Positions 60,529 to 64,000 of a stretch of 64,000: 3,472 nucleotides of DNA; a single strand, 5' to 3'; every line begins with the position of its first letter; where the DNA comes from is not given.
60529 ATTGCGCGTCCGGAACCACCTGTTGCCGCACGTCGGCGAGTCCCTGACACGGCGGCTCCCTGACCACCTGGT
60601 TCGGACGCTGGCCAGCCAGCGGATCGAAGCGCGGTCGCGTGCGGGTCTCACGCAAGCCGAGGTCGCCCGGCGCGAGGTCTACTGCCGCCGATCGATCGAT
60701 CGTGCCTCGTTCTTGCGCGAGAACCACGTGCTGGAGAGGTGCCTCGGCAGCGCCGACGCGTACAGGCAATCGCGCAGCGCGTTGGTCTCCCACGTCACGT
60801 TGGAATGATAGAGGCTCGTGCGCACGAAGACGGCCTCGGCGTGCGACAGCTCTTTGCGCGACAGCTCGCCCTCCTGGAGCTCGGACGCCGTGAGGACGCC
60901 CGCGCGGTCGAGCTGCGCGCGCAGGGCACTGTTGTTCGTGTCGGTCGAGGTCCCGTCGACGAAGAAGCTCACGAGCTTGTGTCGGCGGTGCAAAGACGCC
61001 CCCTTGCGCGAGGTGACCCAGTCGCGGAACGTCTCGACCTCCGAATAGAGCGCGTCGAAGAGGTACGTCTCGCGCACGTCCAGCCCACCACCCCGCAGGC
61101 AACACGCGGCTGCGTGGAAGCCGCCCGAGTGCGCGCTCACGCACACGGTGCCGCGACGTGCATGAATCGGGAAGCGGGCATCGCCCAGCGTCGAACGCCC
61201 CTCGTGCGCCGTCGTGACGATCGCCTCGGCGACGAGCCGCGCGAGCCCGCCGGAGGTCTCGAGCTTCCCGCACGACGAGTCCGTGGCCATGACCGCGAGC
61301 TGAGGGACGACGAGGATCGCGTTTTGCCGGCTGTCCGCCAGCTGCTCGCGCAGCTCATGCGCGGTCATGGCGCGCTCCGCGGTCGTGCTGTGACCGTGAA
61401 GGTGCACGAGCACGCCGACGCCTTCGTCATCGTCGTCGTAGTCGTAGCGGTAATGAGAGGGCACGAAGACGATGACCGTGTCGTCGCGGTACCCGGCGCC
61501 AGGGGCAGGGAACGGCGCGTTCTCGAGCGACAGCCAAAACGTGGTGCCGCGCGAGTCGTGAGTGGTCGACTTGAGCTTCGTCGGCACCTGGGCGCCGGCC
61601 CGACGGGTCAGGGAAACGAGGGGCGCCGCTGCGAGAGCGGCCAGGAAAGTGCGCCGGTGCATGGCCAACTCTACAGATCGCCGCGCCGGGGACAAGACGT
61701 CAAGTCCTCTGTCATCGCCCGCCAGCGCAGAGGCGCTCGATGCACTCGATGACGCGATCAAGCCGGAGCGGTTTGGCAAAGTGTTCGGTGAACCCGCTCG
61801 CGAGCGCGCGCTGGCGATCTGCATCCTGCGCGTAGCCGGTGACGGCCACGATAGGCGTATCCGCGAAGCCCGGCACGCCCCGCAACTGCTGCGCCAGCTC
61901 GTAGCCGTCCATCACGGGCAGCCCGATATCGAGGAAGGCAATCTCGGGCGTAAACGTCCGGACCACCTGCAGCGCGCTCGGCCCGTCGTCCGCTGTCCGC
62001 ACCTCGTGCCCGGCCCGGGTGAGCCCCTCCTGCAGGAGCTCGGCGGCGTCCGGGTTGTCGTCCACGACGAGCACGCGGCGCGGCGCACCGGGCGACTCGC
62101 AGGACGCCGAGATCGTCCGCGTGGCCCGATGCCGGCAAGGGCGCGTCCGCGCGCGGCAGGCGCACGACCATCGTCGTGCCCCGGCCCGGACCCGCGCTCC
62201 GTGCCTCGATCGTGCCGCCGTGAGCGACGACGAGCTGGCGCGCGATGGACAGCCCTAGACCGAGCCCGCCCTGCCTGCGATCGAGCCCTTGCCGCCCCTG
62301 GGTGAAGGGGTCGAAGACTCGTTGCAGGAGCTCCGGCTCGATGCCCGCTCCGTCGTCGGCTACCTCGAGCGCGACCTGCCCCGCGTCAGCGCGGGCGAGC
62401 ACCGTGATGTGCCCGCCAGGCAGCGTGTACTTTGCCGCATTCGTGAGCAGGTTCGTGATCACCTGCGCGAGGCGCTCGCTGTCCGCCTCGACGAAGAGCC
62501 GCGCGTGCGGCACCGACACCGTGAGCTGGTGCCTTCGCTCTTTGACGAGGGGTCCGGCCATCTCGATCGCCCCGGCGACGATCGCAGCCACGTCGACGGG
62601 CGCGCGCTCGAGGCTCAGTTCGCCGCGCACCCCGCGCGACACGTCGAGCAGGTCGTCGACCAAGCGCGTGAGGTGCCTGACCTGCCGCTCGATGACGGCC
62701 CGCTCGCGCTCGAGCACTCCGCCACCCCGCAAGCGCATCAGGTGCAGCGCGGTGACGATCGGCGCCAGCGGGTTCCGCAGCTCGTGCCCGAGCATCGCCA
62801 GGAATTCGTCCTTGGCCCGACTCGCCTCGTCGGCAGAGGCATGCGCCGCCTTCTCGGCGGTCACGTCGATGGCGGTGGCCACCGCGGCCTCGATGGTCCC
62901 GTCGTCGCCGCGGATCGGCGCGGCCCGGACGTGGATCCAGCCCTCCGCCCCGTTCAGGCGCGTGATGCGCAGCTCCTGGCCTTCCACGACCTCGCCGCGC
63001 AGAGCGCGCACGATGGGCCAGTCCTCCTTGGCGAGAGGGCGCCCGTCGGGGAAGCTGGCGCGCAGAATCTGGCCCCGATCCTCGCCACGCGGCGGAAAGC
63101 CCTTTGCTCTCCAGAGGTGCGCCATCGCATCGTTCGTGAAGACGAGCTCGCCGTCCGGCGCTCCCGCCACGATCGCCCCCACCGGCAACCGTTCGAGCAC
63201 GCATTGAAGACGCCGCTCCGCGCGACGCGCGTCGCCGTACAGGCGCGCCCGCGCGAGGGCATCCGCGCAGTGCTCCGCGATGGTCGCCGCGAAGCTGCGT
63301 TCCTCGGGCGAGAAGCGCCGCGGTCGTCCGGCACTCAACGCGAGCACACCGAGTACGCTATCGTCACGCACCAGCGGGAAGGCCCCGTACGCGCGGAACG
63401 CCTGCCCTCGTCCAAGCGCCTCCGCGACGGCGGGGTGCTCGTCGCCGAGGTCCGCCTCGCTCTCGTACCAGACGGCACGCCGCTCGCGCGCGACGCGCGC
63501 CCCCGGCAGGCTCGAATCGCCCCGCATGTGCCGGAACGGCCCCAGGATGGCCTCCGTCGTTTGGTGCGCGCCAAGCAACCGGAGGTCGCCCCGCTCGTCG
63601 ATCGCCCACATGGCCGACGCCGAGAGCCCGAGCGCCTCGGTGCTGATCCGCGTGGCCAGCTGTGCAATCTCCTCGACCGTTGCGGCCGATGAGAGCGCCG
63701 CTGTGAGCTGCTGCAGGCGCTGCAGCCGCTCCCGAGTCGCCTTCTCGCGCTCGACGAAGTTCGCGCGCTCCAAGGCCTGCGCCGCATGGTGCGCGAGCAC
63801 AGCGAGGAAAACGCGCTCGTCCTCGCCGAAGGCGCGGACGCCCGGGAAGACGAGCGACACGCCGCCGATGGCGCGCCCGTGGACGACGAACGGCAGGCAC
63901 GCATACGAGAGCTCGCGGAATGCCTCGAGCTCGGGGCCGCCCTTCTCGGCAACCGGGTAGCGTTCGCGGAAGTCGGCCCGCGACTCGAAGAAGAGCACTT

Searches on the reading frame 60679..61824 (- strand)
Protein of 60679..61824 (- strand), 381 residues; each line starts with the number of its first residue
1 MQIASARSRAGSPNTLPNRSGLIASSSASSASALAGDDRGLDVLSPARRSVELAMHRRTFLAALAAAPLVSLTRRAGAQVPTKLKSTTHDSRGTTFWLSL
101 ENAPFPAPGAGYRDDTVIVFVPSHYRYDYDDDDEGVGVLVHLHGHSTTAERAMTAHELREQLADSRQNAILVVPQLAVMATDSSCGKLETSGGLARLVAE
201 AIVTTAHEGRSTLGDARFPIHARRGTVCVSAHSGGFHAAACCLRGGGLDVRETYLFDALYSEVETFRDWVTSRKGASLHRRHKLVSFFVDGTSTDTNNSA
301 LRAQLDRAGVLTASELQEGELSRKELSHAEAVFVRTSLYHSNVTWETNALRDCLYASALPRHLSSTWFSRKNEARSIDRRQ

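Call 15: search_protein_families(library=pfam, proteins=[window:60679-61824:-], max_evalue=0.01)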
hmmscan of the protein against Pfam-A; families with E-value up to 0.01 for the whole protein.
window:60679-61824:- (381 aa): 0 families

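Call 38: search_protein_families(library=ncbifam, proteins=[window:60679-61824:-], max_evalue=0.001)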
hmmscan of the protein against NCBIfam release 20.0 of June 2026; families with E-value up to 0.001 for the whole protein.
window:60679-61824:- (381 aa): 0 families

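Call 52: find_homologous_proteins(query=window:60679-61824:-, max_evalue=1e-30)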
Query window:60679-61824:- (381 aa): 1013 proteins with E <= 1e-30 among 8000 candidates; the best 120 are listed.
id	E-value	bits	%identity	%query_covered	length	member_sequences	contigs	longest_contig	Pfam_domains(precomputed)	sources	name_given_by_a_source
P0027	2.1e-201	687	95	86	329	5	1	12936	-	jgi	jgi:hypothetical protein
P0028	6.5e-198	675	92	86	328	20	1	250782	-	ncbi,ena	-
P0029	1.6e-197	674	92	86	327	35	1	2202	-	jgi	jgi:hypothetical protein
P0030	2.3e-197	673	91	86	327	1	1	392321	-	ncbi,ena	-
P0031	8.1e-197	672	93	86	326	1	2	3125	-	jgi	jgi:hypothetical protein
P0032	1.5e-195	667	92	86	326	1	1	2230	-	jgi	jgi:hypothetical protein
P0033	2.2e-194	664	90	86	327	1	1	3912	-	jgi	jgi:hypothetical protein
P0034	6.7e-194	662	91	86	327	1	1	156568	-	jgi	jgi:hypothetical protein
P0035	8.4e-193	658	90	86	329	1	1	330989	-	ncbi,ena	-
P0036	1.3e-192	658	90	86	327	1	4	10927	-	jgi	jgi:hypothetical protein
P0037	2.2e-192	657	89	86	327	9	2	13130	-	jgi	jgi:hypothetical protein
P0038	7.6e-190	649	88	86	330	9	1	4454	-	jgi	jgi:hypothetical protein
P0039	1.0e-189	648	88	86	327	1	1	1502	-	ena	-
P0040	1.1e-189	648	89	86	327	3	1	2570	-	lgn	-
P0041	1.9e-189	647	88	86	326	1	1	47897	-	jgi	jgi:hypothetical protein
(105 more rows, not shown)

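Call 53: find_encoding_contigs(protein=P0027, flank=4000, max_places=4)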
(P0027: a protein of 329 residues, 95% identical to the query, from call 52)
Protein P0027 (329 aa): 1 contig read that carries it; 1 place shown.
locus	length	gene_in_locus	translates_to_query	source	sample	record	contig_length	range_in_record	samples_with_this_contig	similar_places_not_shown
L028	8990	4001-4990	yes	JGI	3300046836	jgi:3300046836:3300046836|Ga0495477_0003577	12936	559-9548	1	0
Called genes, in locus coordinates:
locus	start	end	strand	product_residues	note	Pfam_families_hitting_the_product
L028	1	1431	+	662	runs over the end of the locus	?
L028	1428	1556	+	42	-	-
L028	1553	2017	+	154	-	PF00582:Usp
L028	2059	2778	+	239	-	PF01066:CDP-OH_P_transf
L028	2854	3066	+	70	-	PF00582:Usp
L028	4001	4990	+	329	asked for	-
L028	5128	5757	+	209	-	PF01865:PhoU_div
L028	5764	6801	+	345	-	PF01384:PHO4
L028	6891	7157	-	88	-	-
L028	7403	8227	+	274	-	PF00561:Abhydrolase_1, PF12146:Hydrolase_4, PF12697:Abhydrolase_6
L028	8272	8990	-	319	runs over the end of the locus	PF03446:NAD_binding_2, PF03807:F420_oxidored, PF02558:ApbA (weak), PF14833:NAD_binding_11, PF21761:RedAm-like_C (weak)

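Call 54: find_encoding_contigs(protein=P0028, flank=4000, max_places=4)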
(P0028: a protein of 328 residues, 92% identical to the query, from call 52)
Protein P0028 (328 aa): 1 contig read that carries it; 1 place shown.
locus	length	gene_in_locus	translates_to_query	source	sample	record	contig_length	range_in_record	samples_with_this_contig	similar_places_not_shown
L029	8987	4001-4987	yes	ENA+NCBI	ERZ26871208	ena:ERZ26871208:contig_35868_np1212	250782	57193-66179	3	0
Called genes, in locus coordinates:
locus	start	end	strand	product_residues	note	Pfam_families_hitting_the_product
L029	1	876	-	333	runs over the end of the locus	-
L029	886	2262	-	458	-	PF00069:Pkinase, PF01636:APH (faint), PF07714:PK_Tyr_Ser-Thr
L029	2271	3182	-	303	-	-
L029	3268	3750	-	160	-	-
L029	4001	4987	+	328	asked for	-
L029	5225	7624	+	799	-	PF00149:Metallophos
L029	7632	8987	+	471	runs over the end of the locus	PF03150:CCP_MauG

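Call 55: find_encoding_contigs(protein=P0035, flank=4000, max_places=4)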
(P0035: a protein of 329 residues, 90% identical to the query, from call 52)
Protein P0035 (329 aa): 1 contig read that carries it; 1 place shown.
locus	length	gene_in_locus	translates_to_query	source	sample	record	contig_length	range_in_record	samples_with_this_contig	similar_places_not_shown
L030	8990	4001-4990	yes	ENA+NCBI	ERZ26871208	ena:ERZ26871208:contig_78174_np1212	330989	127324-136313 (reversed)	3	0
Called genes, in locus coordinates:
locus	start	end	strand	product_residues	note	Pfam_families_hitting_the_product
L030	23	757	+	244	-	PF00440:TetR_N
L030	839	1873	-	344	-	PF10503:Esterase_PHB (weak)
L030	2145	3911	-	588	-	PF05048:NosD (faint), PF13229:Beta_helix (weak)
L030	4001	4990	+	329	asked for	-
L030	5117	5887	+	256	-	PF13460:NAD_binding_10 (weak)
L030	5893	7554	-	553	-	PF00027:cNMP_binding (weak), PF01946:Thi4 (weak), PF00070:Pyr_redox (faint), PF01266:DAO (weak), PF07992:Pyr_redox_2, PF12831:FAD_oxidored (weak), PF13450:NAD_binding_8 (weak), PF13738:Pyr_redox_3 (weak)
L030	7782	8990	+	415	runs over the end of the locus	-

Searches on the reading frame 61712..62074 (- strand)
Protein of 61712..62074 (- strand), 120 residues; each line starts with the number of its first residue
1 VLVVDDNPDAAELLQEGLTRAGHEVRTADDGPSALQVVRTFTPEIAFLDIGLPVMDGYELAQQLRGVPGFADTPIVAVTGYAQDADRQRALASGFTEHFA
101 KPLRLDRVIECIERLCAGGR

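Call 15: search_protein_families(library=pfam, proteins=[window:61712-62074:-], max_evalue=0.01)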
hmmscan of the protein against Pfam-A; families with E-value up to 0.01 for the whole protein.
window:61712-62074:- (120 aa): 1 family
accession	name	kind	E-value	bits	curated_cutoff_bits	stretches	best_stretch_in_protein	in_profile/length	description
PF00072.30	Response_reg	-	2.1e-24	86.3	30.2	1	2-112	2-110/111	Response regulator receiver domain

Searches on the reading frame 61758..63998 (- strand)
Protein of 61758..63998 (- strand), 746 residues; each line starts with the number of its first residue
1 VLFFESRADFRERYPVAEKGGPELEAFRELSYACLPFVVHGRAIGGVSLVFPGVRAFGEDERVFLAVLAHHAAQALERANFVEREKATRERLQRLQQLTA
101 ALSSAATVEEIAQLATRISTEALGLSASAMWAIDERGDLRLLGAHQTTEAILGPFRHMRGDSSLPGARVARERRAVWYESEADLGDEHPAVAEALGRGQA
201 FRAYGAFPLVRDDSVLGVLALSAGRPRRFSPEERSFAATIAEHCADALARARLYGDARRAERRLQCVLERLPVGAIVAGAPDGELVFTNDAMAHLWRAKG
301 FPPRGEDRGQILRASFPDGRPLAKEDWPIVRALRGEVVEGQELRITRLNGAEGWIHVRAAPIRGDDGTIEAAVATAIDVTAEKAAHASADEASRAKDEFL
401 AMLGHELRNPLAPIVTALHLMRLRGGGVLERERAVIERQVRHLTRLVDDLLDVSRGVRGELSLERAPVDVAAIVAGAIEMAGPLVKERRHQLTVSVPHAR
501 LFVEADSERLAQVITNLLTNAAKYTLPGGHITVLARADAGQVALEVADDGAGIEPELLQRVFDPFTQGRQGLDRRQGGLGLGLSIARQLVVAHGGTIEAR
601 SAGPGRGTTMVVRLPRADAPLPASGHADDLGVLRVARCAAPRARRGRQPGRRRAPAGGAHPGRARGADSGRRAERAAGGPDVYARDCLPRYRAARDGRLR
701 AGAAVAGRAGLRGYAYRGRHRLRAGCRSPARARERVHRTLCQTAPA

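Call 41: search_protein_families(library=pfam, proteins=[window:61758-63998:-], max_evalue=0.001)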
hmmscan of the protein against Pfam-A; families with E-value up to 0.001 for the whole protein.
window:61758-63998:- (746 aa): 9 families
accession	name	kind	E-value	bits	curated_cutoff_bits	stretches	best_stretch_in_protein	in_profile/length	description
PF02518.31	HATPase_c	-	1.6e-29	103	26.4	1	506-617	2-110/111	Histidine kinase-, DNA gyrase B-, and HSP90-like ATPase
PF13185.12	GAF_2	-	2.3e-25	89.8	28.6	2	105-248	1-135/136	GAF domain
PF01590.32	GAF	-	3.3e-17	63.7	22.4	1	108-248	2-133/133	GAF domain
PF00512.31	HisKA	-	3.7e-13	49.8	26.9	1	395-455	1-62/66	His Kinase A (phospho-acceptor) domain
PF13492.12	GAF_3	-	1.5e-11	45.3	27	1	108-250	2-129/129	GAF domain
PF08448.16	PAS_4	-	4e-09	37.1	23.1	1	268-383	1-109/110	PAS fold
PF13426.13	PAS_9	-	7.8e-05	23.3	27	1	279-381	7-103/103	PAS domain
PF07996.16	T4SS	-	8.2e-05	23.5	24.7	1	69-127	115-173/197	Type IV secretion system proteins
PF13581.12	HATPase_c_2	-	0.00011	22.6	27.4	1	500-583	22-104/127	Histidine kinase-like ATPase domain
